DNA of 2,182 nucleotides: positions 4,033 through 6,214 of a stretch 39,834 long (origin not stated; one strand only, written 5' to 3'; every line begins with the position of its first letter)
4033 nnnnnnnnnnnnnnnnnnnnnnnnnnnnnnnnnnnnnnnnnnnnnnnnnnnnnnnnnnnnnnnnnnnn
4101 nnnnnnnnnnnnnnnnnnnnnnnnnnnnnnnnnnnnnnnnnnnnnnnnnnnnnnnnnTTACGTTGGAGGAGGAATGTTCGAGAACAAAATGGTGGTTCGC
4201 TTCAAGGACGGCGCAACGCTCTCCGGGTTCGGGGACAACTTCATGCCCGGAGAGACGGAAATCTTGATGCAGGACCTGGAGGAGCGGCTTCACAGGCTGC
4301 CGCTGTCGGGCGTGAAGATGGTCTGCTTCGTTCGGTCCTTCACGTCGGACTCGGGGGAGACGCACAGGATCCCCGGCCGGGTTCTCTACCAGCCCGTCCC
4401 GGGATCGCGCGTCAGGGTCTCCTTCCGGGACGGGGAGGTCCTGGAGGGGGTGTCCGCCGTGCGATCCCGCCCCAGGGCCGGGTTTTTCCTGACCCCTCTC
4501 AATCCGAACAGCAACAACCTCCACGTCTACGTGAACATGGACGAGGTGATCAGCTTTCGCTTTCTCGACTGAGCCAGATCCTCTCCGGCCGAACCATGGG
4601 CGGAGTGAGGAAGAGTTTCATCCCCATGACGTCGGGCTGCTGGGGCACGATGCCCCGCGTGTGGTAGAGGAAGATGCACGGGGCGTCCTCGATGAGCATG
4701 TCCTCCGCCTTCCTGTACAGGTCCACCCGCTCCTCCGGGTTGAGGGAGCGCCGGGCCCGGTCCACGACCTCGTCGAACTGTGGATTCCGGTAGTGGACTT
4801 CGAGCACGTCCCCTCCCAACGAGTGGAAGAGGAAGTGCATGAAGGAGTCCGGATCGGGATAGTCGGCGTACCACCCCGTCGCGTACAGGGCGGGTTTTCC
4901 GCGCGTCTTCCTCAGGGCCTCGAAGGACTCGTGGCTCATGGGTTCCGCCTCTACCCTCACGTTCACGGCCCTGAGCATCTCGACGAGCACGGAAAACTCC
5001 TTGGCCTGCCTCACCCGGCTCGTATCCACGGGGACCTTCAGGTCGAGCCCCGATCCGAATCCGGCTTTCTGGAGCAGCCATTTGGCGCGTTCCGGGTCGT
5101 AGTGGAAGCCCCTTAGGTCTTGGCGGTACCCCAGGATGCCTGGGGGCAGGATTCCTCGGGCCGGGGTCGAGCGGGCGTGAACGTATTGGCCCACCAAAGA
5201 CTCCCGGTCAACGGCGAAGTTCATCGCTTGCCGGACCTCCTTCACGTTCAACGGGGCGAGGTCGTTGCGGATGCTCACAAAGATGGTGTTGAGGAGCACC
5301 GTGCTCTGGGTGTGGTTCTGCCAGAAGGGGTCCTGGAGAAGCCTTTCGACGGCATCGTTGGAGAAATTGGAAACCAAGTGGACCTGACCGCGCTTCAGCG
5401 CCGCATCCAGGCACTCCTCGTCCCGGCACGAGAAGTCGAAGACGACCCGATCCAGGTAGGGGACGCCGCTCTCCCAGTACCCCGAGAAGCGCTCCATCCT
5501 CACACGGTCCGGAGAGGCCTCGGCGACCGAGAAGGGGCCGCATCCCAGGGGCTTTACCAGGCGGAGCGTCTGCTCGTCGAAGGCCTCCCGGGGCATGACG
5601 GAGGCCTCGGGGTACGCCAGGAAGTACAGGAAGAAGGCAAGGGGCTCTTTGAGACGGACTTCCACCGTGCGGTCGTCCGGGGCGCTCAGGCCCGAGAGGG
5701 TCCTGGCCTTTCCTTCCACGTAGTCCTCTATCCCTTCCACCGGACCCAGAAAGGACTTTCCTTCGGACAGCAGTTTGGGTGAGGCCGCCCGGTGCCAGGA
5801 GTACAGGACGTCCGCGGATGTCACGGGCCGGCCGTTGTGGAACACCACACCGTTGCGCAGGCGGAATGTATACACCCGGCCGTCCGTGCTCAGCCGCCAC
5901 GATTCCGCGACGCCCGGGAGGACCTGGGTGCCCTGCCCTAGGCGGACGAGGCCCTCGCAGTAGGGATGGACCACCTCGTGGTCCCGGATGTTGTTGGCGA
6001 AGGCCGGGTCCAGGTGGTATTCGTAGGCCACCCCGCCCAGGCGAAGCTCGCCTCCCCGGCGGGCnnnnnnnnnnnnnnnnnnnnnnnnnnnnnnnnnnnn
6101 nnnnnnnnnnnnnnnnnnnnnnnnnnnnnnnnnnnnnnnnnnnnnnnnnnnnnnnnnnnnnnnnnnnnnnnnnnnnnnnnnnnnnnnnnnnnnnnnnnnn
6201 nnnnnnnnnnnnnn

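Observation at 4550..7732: MCP signalling domain fused N-terminal to a family-5 solute-binding protein domain (inverted sensor architecture)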

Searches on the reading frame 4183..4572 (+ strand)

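Call 13: search_protein_families(library=pfam, proteins=[window:4183-4572:+], max_evalue=0.001)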
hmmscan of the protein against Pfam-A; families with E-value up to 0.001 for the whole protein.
window:4183-4572:+ (129 aa): 1 family
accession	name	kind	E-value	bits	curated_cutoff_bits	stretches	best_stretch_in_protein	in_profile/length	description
PF22478.1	DUF6982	-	5.2e-24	85.3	24.5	1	1-128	3-133/134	Family of unknown function (DUF6982)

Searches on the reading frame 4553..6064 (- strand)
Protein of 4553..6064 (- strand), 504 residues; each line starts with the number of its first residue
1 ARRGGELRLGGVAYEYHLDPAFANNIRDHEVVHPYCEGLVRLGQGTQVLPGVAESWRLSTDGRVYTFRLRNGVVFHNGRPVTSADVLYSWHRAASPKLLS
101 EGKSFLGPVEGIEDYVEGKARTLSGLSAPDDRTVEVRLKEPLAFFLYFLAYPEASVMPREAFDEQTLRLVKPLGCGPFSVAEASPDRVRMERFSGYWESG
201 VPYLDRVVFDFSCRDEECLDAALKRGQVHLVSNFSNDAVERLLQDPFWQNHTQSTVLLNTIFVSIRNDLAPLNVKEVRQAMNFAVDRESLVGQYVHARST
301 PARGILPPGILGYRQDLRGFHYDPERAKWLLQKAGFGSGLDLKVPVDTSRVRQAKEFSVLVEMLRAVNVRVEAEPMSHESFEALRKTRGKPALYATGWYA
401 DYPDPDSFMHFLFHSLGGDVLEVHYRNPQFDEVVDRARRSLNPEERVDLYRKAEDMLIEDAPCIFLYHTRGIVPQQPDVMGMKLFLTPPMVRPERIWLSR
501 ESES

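Call 25: search_solved_structures(query=window:4553-6064:-, max_evalue=1e-20, show_alignments=2)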
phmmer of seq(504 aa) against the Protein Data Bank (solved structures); distinct sequences matched with E-value up to 1e-20: 42.
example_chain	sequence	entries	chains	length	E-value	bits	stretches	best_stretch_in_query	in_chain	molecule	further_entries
8upi_A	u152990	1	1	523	2.5e-61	211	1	14-470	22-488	Peptide ABC transporter substrate-binding protein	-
1dpp_A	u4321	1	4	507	7e-50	173.2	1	39-482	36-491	DIPEPTIDE BINDING PROTEIN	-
8z1y_F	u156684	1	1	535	8.5e-50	172.9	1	39-482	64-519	Dipeptide-binding protein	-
1dpe_A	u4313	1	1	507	5.7e-49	170.2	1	39-482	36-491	DIPEPTIDE-BINDING PROTEIN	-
8z1z_F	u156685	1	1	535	1.2e-48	169.1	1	39-482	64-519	Dipeptide-binding protein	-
3m8u_A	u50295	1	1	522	2.2e-47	165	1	40-480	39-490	Heme-binding protein A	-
9rd1_A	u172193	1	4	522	1.5e-45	158.9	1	17-469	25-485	Periplasmic oligopeptide-binding protein OppA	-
3tcf_A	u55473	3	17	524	1.5e-45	158.9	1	17-469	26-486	Periplasmic oligopeptide-binding protein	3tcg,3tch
2z23_A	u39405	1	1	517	8.8e-45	156.4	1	17-468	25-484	Periplasmic oligopeptide-binding protein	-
1b05_A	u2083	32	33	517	1.1e-44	156.1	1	17-469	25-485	PERIPLASMIC OLIGOPEPTIDE-BINDING PROTEIN | PROTEIN (OLIGO-PEPTIDE BINDING PROTEIN) | PERIPLASMIC OLIGO-PEPTIDE BINDING PROTEIN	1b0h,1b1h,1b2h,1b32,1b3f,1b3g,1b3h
5f1q_A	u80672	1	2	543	1.1e-43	152.7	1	39-482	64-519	Periplasmic dipeptide transport protein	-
5u4o_A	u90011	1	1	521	1.3e-43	152.5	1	2-467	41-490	ABC transporter substrate-binding protein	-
1uqw_A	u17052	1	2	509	7.5e-41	143.4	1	17-468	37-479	PUTATIVE BINDING PROTEIN YLIB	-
6ofq_A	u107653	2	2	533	2.4e-40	141.7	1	4-483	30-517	Heme-binding protein A / AI-2 binding protein A | Heme-binding protein A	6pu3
4gl8_A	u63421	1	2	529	5e-40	140.7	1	49-469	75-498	Oligopeptide ABC transporter OppAIV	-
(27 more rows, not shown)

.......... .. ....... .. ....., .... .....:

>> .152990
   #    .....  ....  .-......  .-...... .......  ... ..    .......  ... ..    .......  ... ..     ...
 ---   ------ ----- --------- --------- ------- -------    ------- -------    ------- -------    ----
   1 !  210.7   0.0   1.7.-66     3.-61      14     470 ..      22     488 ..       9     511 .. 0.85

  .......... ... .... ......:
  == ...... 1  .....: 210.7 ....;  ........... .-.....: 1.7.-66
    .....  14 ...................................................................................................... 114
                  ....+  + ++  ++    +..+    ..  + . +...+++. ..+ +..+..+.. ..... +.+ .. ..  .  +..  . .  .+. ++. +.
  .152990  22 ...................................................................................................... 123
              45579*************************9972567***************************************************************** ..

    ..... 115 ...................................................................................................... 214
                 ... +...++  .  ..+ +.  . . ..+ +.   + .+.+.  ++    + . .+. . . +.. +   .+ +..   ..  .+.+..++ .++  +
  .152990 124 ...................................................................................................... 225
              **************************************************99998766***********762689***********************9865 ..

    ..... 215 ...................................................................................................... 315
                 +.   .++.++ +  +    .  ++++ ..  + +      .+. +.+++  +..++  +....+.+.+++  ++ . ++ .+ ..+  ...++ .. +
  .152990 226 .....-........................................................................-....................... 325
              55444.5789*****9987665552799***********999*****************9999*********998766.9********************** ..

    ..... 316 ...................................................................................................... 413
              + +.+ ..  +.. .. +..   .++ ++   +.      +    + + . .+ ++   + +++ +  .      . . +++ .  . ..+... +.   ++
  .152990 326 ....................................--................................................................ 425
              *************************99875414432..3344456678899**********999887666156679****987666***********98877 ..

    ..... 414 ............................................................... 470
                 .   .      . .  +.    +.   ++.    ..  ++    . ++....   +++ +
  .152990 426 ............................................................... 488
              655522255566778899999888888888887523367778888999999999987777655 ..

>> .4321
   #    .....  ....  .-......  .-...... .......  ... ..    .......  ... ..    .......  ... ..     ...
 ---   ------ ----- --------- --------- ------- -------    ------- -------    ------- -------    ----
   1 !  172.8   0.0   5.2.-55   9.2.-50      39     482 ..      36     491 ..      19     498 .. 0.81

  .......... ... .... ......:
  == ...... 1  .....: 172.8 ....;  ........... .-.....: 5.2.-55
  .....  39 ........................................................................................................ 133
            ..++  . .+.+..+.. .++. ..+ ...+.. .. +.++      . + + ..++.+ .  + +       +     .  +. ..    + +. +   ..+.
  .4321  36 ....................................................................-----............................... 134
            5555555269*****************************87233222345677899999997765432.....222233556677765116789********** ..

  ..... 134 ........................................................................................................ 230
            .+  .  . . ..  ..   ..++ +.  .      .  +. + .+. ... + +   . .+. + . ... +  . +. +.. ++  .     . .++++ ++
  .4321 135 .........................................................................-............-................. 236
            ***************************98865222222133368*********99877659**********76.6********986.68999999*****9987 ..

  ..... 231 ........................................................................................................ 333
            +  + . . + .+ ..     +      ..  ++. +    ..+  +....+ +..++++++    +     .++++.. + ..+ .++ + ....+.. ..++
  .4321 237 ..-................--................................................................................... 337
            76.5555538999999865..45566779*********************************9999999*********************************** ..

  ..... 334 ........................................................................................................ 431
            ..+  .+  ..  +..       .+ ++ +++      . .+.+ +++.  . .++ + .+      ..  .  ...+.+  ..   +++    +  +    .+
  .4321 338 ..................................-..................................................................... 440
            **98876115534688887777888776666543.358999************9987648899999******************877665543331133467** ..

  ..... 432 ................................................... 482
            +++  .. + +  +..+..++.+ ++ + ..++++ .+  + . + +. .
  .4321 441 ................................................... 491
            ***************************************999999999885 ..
